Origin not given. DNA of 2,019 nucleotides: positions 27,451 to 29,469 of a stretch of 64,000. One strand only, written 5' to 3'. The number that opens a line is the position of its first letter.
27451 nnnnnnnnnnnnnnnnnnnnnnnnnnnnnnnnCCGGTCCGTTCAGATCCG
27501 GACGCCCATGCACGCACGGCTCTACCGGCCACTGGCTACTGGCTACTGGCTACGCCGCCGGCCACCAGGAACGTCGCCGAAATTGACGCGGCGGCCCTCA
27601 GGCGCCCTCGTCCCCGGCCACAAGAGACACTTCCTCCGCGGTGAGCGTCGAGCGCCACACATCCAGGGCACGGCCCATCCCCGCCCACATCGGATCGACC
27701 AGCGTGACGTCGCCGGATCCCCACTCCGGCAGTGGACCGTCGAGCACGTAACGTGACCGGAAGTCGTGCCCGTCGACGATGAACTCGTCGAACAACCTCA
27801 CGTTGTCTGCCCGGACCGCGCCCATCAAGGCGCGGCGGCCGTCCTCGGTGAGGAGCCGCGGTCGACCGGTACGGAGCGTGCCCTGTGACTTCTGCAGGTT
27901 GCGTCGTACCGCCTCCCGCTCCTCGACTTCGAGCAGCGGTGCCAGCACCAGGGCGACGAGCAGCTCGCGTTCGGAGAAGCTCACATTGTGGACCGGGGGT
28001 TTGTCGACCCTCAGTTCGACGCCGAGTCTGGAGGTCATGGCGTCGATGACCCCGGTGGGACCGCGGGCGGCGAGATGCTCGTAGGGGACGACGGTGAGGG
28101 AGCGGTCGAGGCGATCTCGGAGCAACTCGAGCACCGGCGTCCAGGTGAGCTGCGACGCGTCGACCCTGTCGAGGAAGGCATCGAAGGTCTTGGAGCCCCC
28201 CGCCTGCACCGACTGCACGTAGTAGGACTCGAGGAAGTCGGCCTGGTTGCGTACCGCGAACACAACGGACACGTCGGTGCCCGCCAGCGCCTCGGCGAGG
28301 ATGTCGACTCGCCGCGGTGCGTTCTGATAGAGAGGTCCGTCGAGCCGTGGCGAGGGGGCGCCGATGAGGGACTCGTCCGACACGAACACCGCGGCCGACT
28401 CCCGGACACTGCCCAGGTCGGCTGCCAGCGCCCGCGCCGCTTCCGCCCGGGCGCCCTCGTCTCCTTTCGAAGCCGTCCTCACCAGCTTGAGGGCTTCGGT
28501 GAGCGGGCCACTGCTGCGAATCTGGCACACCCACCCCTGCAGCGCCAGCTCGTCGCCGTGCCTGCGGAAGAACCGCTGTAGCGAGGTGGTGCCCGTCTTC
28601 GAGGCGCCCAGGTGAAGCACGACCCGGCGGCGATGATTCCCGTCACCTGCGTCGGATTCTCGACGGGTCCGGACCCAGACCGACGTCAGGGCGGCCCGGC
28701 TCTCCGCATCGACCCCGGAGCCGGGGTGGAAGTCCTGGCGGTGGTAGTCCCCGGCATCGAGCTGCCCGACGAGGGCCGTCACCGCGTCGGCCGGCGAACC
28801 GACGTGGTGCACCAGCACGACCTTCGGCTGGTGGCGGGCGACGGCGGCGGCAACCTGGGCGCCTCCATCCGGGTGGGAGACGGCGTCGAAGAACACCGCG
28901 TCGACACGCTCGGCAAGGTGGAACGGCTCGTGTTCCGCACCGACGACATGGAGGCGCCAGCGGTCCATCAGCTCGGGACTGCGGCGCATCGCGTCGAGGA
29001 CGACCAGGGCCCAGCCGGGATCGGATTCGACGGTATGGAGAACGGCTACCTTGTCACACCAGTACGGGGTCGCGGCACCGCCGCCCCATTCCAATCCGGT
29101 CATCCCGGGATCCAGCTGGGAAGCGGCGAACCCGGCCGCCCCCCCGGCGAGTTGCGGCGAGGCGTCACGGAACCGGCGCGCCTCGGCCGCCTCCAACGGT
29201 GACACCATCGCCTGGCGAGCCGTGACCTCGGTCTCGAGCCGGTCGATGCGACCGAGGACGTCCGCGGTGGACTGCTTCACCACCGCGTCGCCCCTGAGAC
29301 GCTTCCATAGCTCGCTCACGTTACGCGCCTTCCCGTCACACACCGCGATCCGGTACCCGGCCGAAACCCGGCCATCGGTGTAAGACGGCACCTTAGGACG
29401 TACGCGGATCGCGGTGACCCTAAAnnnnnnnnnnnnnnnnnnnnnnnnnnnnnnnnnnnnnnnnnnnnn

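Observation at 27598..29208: PAPS-type sulfotransferase in the same locus: predicts a sulfated glycan, rare in bacteria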

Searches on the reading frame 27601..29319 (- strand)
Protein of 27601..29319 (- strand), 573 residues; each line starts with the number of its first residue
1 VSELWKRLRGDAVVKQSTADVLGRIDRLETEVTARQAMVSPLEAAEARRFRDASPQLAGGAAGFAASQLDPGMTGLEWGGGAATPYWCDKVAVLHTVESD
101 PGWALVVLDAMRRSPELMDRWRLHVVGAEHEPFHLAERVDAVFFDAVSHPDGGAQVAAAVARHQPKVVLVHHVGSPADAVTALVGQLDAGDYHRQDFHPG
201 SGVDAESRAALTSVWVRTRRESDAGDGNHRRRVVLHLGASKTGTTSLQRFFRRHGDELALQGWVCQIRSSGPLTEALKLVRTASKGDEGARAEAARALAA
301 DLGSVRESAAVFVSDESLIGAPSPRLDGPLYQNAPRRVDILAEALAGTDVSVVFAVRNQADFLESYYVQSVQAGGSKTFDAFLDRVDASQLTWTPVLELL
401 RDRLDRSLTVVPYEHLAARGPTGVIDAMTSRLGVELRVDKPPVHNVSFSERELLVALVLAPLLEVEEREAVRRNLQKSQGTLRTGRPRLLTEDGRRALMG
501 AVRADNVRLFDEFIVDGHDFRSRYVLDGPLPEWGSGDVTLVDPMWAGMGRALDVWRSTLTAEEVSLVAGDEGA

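Call 7: search_protein_families(library=pfam, proteins=[window:27601-29319:-], max_evalue=0.01)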
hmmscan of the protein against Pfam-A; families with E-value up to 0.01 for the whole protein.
window:27601-29319:- (573 aa): 1 family
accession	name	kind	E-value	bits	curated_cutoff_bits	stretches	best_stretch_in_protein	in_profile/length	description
PF00685.33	Sulfotransfer_1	-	1e-05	25.5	22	1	235-436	5-183/255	Sulfotransferase domain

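Call 8: search_protein_families(library=ncbifam, proteins=[window:27601-29319:-], max_evalue=0.01)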
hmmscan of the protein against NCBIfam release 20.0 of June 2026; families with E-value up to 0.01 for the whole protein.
window:27601-29319:- (573 aa): 0 families

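Call 9: find_homologous_proteins(query=window:27601-29319:-)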
Query window:27601-29319:- (573 aa): 1 proteins with E <= 0.001 among 8000 candidates.
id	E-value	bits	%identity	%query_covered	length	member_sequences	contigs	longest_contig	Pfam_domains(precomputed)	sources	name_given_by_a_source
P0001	0.0e+0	1266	100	100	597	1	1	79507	PF00685.34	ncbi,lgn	-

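Call 10: search_solved_structures(query=window:27601-29319:-, max_evalue=10, show_alignments=3)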
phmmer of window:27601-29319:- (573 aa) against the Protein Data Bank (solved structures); distinct sequences matched with E-value up to 10: 0.

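Call 12: find_encoding_contigs(protein=P0001, flank=10000, max_places=5)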
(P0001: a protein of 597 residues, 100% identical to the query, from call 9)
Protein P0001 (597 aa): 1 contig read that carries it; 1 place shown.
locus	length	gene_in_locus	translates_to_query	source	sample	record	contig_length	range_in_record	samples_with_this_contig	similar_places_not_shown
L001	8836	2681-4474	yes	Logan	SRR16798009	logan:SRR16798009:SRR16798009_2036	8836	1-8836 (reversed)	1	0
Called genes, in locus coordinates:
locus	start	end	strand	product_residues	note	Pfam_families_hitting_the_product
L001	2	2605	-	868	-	?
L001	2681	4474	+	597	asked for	PF00685:Sulfotransfer_1 (faint)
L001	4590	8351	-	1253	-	PF13578:Methyltransf_24 (weak), PF00535:Glycos_transf_2, PF10111:Glyco_tranf_2_2 (weak), PF13641:Glyco_tranf_2_3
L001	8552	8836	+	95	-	?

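Call 21: search_protein_representatives(protein=window:27601-29319:-)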
Query: 573 residues. Proteins with E-value up to 0.001 (for the whole library): 1416; up to 1e-10: 296; up to 1e-30: 4. The best 150 are listed.
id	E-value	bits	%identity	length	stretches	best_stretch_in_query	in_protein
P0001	0.0e+00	1266.0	100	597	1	2-573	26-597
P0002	8.9e-56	206.3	41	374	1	230-559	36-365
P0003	2.5e-46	175.1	39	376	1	220-556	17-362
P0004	1.6e-40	155.9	36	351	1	231-557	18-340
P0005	1.9e-28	116.1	40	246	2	16-132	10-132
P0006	1.9e-25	106.2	37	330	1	233-500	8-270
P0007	3.4e-25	105.3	34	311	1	232-513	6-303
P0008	5.7e-25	104.6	33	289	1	231-506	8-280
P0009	6.6e-25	104.4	39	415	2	38-131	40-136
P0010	7.1e-25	104.3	42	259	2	4-127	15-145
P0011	6.0e-24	101.2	35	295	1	231-498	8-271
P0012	1.0e-23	100.4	37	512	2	17-138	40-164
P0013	2.2e-23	99.4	34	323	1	233-514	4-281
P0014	3.3e-23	98.8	32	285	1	230-510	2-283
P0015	3.5e-23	98.7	34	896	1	231-500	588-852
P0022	4.5e-22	95.0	49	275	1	5-132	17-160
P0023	5.7e-22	94.7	28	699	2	218-515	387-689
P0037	2.8e-20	89.1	33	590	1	232-496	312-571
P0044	2.2e-19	86.2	29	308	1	232-513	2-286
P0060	6.1e-18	81.4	32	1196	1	230-523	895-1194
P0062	1.4e-17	80.2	31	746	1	233-513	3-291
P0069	5.4e-17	78.3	31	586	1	228-521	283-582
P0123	6.8e-15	71.3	29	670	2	232-516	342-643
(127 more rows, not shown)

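Call 33: list_cluster_members(proteins=[P0001, P0002, P0003, P0004])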
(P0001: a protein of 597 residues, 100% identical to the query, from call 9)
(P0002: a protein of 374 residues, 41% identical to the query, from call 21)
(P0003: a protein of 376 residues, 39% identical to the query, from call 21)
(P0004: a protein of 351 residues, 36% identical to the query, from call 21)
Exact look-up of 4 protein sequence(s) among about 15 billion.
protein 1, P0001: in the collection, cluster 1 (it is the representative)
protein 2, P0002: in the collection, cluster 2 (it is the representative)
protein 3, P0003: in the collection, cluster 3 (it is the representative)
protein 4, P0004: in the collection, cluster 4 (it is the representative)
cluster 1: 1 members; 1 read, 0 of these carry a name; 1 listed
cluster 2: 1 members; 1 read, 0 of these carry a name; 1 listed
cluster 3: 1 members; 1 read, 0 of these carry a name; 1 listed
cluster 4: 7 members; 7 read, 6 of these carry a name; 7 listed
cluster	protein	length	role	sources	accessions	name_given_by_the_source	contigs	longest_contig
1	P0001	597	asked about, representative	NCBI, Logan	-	-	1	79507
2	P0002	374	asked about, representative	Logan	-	-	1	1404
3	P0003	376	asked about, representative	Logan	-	-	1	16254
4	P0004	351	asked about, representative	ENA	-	-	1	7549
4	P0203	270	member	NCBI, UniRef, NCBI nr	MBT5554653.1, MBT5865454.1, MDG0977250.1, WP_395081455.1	MAG: hypothetical protein HOJ85_12905 [Ilumatobacter sp.] | hypothetical protein n=1 Tax=Ilumatobacter sp. TaxID=1967498 RepID=UPI002A354BAB | hypothetical protein [Ilumatobacter sp.]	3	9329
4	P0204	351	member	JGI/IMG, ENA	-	hypothetical protein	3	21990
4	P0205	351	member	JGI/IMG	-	hypothetical protein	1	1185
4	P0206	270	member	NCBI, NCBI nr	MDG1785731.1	MAG: hypothetical protein P8H61_07400 [Ilumatobacter sp.] | hypothetical protein [Ilumatobacter sp.]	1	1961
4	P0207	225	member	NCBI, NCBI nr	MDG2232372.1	MAG: hypothetical protein P8L16_01010, partial [Ilumatobacter sp.] | hypothetical protein [Ilumatobacter sp.]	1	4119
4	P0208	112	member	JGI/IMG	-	hypothetical protein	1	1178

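Call 34: find_encoding_contigs(protein=P0009, flank=10000, max_places=2)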
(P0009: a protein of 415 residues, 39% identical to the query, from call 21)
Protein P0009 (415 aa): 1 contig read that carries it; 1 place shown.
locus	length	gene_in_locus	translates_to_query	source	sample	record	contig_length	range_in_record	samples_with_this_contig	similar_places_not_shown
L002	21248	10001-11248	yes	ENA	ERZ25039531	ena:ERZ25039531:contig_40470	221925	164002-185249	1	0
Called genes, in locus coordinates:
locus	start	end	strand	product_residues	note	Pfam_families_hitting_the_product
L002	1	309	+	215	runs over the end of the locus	PF21702:GLGE_C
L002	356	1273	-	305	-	-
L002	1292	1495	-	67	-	-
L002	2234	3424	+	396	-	PF00128:Alpha-amylase (weak)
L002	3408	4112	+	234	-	PF02806:Alpha-amylase_C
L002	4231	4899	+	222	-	PF00293:NUDIX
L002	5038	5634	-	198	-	-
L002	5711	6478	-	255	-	PF14561:TPR_20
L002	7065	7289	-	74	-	-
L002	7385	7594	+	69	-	-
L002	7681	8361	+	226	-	PF02880:PGM_PMM_III, PF00408:PGM_PMM_IV (weak)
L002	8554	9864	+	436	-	-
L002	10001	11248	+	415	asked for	-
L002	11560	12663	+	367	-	PF20903:SPL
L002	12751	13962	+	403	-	PF01384:PHO4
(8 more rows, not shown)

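Call 35: find_related_loci(query=window:27601-29319:-, collection=genome_contigs, flank=10000)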
Query window:27601-29319:- (573 aa) in genome_contigs; peptide patterns used: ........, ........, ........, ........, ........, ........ (x = any residue, [..] = any of these).
79 stretches matched a pattern; 1 encode a relative of the query (tblastn E <= 1e-3); 1 distinct loci.
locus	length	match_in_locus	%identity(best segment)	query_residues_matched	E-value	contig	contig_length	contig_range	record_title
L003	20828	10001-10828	29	228-511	5e-18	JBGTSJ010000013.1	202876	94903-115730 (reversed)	MAG: Planctomycetaceae bacterium isolate WDNA12_bin.29.strict NODE_13_length_202876_cov_8.319286, whole genome shotgun s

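Call 39: find_encoding_contigs(protein=P0003, flank=10000, max_places=2)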
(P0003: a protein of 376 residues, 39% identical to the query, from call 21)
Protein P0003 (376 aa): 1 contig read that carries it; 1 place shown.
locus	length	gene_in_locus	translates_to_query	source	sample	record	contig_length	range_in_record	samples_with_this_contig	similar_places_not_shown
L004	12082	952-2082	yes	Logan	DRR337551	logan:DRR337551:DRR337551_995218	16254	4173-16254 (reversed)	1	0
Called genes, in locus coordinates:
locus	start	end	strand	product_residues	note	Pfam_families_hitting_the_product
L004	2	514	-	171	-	?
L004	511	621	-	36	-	-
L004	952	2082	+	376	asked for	-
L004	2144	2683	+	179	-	PF03567:Sulfotransfer_2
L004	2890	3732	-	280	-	PF00535:Glycos_transf_2 (weak)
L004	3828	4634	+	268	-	PF01061:ABC2_membrane (weak)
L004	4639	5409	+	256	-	PF00005:ABC_tran, PF13304:AAA_21 (faint)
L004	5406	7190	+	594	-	PF13432:TPR_16 (faint)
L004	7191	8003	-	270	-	PF03102:NeuB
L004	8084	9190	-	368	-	PF02348:CTP_transf_3, PF12804:NTP_transf_3 (weak), PF08282:Hydrolase_3 (weak)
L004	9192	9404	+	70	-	-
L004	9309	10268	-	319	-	PF03567:Sulfotransfer_2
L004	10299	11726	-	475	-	PF07388:A-2_8-polyST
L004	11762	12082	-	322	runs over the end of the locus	PF00535:Glycos_transf_2, PF10111:Glyco_tranf_2_2 (weak)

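Call 40: find_encoding_contigs(protein=P0204, flank=10000, max_places=2)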
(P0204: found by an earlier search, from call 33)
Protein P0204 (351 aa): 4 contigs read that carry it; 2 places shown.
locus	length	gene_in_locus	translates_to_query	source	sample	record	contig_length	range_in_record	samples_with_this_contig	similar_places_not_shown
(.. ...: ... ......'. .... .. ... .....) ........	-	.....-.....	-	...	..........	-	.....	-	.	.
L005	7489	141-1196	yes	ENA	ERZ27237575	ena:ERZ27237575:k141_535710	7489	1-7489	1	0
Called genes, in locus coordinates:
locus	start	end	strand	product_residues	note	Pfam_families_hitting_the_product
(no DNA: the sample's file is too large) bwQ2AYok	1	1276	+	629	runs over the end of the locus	PF07719:TPR_2 (faint)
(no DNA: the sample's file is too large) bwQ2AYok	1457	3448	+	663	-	PF06002:CST-I, PF01501:Glyco_transf_8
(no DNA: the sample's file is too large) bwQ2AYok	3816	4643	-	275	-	PF13578:Methyltransf_24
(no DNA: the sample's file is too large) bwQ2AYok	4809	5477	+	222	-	-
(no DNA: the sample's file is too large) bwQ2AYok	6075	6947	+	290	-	PF13469:Sulfotransfer_3 (faint), PF00685:Sulfotransfer_1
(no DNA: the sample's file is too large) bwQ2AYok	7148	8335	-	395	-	PF02348:CTP_transf_3, PF12804:NTP_transf_3, PF00702:Hydrolase (faint), PF08282:Hydrolase_3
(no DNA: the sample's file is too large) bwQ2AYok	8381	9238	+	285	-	PF01061:ABC2_membrane (weak)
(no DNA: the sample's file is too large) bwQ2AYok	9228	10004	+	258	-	PF00005:ABC_tran, PF13304:AAA_21 (faint)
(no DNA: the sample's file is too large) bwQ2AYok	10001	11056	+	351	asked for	-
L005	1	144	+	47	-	?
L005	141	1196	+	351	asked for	-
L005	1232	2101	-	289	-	PF03102:NeuB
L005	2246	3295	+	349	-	PF01073:3Beta_HSD, PF01370:Epimerase, PF02719:Polysacc_synt_2, PF04321:RmlD_sub_bind, PF16363:GDP_Man_Dehyd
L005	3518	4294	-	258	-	PF00561:Abhydrolase_1 (faint), PF12146:Hydrolase_4 (faint), PF12697:Abhydrolase_6, PF00326:Peptidase_S9 (faint)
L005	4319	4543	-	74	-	-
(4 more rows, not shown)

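Call 41: predict_structure(alignment_id=A3)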
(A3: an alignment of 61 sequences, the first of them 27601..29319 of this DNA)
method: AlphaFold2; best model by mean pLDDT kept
length: 573 residues; sequences in the alignment: 61
mean_pLDDT: 77.5   pTM: 0.62
mean pLDDT of the five models: 77.5, 76.8, 76.5, 73.8, 72.5
residues with pLDDT >= 90: 233; 70-90: 188; 50-70: 61; < 50: 91
segments of 3 or more residues with pLDDT < 50: 127-151, 162-203, 205-211, 213-216, 569-573
pLDDT, mean of each block of 10 residues (from residue 1): 70 88 85 72 69 68 78 75 78 77 76 76 53 34 39 48 43 40 37 33 46 48 57 90 92 93 89 77 71 77 72 91 89 91 88 96 96 95 95 96 93 95 94 93 89 95 93 88 88 97 98 95 93 91 95 86 56 43
secondary structure, 60 per line:
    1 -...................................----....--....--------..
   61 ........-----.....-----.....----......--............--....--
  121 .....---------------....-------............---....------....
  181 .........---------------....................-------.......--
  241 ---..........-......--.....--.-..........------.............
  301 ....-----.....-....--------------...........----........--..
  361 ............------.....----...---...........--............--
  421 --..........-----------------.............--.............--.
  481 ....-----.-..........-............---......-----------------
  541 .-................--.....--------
elements in order: H2-36 H41-44 H47-50 H59-68 E74-78 H84-88 E93-98 H101-112 H115-118 E121-125 E141-144 H152-163 E167-170 H177-189 H205-224 E232-238 H244-253 H255-260 E263-267 H272-281 H288-304 E310-314 H316-319 H334-344 E349-356 H359-372 H379-383 H394-404 E407-412 H413-418 H423-432 H450-462 H465-477 H480-484 H492-501 H503-513 H518-523 H543-558 H561-565

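Call 45: fold_search(model_id=the predicted structure, library=pdb)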
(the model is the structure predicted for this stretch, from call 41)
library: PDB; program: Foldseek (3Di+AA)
matches with E <= 10: 1553; with E <= 0.001: 1
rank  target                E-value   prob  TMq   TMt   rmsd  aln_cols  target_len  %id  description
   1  7zhf                  8.4e-04  0.99  0.18  0.34  13.1       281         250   11  GPN-loop GTPase from Sulfolobus acidocaldarius closed state (GppNHp) (released 2023-10-25)
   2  2p5t_D                1.0e-03  0.92  0.17  0.33  17.1       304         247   13  Molecular and structural characterization of the PezAT chromosomal toxin-antitoxin system of the human pathogen Strept (released 2007-05-15)
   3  8dbr_C                2.3e-03  0.16  0.10  0.11  23.3       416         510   13  E. coli ATP synthase imaged in 10mM MgATP State2 "half-up (released 2023-01-25)
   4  4gbm                  2.6e-03  0.99  0.22  0.39  10.7       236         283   12  Sulfotransferase Domain from the Curacin Biosynthetic Pathway (released 2012-10-17)
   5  3nib                  2.6e-03  0.97  0.19  0.38  12.1       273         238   14  Teg14 Apo (released 2010-12-08)
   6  7owe_D                3.0e-03  0.99  0.21  0.47   6.4       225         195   12  Odinarchaeota Adenylate kinase (OdinAK) in complex with inhibitor Ap5a (released 2022-09-28)
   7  9nvl_B                3.2e-03  0.23  0.12  0.13  23.2       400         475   12  ATPase Hybrid F1 with the ancestral core domains Binding Dwell (released 2025-11-05)
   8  3qpu                  3.4e-03  0.97  0.17  0.22   9.5       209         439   11  PFKFB3 in complex with PPi (released 2012-02-08)
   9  2p5t_F                4.2e-03  0.85  0.18  0.35  15.5       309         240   12  Molecular and structural characterization of the PezAT chromosomal toxin-antitoxin system of the human pathogen Strept (released 2007-05-15)
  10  9n78_NL               4.5e-03  1.00  0.14  0.26   4.4       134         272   16  SSU processome maturation and disassembly, State L (released 2025-11-05)
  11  2ccj_B                5.0e-03  0.99  0.22  0.51   6.5       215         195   13  Crystal structure of S. aureus thymidylate kinase complexed with thymidine monophosphate (released 2006-03-08)
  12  1m8p_A                5.6e-03  0.66  0.20  0.20  15.6       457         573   12  Crystal Structure of P. chrysogenum ATP Sulfurylase in the T-state (released 2002-11-27)
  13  2ovb                  6.3e-03  0.75  0.16  0.32  12.9       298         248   13  Crystal Structure of StaL-sulfate complex (released 2007-02-27)
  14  6zqd_JL               7.0e-03  1.00  0.14  0.25   4.6       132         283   14  Cryo-EM structure of the 90S pre-ribosome from Saccharomyces cerevisiae, state Post-A1 (released 2020-09-23)
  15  5xb5_B                7.4e-03  0.96  0.20  0.45   7.3       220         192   12  Crystal structure of R90A mutant of thymidylate kinase (aq_969) from Aquifex Aeolicus VF5 (released 2017-06-28)
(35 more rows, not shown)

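Call 51: find_encoding_contigs(protein=P0022, flank=10000, max_places=1)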
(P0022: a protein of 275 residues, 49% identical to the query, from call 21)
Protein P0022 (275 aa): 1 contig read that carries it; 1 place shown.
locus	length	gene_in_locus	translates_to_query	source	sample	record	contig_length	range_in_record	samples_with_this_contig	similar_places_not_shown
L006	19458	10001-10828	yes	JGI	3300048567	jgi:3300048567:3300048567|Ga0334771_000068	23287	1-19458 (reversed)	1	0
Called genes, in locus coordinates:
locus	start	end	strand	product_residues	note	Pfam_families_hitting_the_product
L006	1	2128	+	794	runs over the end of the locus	PF13439:Glyco_transf_4 (faint), PF13524:Glyco_trans_1_2, PF00534:Glycos_transf_1, PF13692:Glyco_trans_1_4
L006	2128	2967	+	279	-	PF01061:ABC2_membrane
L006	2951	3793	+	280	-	PF00005:ABC_tran, PF13304:AAA_21 (faint)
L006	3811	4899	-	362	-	PF00534:Glycos_transf_1, PF13692:Glyco_trans_1_4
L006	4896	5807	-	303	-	PF00535:Glycos_transf_2, PF13641:Glyco_tranf_2_3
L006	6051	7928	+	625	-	PF13524:Glyco_trans_1_2 (weak), PF13692:Glyco_trans_1_4, PF00534:Glycos_transf_1, PF20706:GT4-conflict, PF00535:Glycos_transf_2, PF13641:Glyco_tranf_2_3 (weak)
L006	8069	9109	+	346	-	PF02348:CTP_transf_3 (weak), PF08282:Hydrolase_3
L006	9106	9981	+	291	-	PF03102:NeuB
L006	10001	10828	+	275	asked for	-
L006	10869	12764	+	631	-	PF06002:CST-I (weak), PF01501:Glyco_transf_8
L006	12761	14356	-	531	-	PF20471:DUF6716 (weak)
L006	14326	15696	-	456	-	PF12895:ANAPC3 (faint), PF13428:TPR_14 (faint), PF00515:TPR_1 (faint), PF23914:TPR_CcmH_CycH (weak), PF13432:TPR_16 (weak), PF14559:TPR_19 (weak)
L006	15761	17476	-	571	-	-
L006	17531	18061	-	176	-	-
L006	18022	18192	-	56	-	-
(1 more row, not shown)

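Call 59: find_encoding_contigs(protein=P0044, flank=10000, max_places=1)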
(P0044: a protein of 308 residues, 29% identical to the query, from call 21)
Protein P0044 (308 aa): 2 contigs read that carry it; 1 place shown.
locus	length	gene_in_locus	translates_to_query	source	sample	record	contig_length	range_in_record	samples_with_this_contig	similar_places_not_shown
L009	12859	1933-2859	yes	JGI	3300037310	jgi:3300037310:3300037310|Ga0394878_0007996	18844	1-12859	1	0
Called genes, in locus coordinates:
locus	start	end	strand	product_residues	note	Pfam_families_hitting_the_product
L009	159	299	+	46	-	-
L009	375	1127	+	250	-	-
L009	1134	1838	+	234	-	-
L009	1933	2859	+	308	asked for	-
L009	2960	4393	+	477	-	PF17101:Stealth_CR1, PF11380:Stealth_CR2, PF17102:Stealth_CR3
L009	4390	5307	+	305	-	-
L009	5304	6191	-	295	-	-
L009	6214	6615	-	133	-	PF01467:CTP_transf_like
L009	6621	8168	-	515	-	PF00117:GATase, PF07722:Peptidase_C26 (weak), PF02540:NAD_synthase (weak), PF00958:GMP_synt_C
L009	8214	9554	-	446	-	PF01566:Nramp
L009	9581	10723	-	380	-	PF02535:Zip (weak)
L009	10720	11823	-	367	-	PF07732:Cu-oxidase_3, PF07731:Cu-oxidase_2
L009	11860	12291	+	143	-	PF01325:Fe_dep_repress, PF02742:Fe_dep_repr_C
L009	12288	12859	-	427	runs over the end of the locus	PF22458:RsmF-B_ferredox, PF01189:Methyltr_RsmB-F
